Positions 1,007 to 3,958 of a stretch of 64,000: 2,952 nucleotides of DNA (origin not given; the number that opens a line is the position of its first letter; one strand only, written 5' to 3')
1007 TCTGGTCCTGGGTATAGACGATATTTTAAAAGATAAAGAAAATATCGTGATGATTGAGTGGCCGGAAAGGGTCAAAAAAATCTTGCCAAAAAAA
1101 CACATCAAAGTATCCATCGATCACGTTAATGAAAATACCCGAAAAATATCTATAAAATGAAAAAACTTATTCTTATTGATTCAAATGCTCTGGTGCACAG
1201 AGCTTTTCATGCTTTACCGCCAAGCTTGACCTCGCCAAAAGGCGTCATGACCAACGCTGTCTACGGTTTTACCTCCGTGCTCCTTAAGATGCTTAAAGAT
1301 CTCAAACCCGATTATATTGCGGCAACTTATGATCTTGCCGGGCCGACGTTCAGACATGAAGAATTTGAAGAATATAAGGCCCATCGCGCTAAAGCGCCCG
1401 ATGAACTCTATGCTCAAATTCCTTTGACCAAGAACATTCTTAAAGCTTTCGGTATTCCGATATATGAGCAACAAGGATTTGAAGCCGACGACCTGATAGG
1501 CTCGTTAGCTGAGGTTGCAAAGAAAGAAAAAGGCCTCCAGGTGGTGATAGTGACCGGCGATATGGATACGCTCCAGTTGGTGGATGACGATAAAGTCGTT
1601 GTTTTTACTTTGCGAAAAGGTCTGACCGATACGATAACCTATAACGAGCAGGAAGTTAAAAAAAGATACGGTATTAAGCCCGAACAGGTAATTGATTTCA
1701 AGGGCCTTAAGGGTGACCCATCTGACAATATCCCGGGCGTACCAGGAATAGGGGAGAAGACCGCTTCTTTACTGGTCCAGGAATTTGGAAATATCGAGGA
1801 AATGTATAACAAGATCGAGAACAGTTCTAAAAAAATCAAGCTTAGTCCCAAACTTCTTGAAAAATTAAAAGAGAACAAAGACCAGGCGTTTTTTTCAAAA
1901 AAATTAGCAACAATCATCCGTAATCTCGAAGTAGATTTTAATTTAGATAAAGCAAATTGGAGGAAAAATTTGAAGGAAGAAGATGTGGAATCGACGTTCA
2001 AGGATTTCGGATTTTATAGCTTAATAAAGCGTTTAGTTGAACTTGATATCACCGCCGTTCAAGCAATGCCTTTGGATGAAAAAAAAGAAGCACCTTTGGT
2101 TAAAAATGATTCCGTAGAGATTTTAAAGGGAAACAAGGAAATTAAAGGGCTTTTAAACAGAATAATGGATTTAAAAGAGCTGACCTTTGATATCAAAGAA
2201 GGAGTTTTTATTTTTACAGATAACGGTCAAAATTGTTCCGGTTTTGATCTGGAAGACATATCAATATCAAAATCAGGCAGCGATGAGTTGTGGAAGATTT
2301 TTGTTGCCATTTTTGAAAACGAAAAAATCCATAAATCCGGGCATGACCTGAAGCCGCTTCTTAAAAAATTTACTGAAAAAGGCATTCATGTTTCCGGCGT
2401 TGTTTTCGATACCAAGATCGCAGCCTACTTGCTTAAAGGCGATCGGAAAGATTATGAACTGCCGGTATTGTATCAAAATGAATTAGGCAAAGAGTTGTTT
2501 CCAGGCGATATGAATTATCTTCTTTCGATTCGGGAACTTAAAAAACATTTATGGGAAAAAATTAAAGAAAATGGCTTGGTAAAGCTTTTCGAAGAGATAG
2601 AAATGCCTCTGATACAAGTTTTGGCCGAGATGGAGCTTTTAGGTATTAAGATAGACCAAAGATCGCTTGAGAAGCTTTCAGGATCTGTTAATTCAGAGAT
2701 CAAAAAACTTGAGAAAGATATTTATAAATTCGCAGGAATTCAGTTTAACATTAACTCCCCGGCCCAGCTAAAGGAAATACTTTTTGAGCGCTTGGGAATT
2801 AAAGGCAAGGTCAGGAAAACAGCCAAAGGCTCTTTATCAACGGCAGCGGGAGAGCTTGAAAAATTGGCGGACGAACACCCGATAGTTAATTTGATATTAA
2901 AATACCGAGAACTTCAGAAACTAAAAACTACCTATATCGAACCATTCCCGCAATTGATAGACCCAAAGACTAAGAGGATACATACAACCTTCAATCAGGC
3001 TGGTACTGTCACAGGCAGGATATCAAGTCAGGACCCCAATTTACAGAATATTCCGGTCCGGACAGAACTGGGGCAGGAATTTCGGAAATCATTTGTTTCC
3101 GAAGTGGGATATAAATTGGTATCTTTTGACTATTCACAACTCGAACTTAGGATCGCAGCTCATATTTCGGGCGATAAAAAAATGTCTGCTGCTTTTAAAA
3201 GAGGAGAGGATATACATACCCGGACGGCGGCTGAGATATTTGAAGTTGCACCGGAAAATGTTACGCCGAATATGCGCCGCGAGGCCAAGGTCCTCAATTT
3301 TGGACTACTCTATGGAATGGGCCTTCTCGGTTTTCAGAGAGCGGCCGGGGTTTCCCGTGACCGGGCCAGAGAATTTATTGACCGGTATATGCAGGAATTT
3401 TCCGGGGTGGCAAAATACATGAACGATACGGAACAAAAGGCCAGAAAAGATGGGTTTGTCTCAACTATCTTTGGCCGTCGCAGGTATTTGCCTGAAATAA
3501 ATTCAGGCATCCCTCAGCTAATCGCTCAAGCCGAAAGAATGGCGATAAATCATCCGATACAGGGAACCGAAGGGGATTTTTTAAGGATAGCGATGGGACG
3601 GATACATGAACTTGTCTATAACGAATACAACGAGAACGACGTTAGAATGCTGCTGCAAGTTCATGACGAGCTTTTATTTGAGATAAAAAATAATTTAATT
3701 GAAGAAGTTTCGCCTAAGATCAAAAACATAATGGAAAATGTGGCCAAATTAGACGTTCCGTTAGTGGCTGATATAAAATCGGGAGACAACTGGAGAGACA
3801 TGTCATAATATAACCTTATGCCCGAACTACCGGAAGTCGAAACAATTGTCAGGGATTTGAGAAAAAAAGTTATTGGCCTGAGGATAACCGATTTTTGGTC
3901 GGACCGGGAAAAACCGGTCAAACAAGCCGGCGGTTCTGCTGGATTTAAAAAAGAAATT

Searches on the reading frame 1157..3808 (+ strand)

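Call 64: search_protein_families(library=pfam, proteins=[window:1157-3808:+], max_evalue=0.00001)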
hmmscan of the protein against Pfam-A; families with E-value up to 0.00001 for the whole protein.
window:1157-3808:+ (883 aa): 4 families
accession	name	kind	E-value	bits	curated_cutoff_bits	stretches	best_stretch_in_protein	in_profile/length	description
PF00476.26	DNA_pol_A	-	7e-147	489.8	34.3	1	503-880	3-380/381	DNA polymerase family A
PF02739.22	5_3_exonuc_N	-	3.6e-56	189.8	34.3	1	3-172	1-164/164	5'-3' exonuclease, N-terminal resolvase-like domain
PF01367.25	5_3_exonuc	-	1.6e-31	109.1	40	1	173-270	1-93/97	5'-3' exonuclease, C-terminal SAM fold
PF22619.2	DNA_polI_exo1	-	3.2e-06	27.4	27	0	380-439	38-97/140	DNA polymerase I, ribonuclease H-like domain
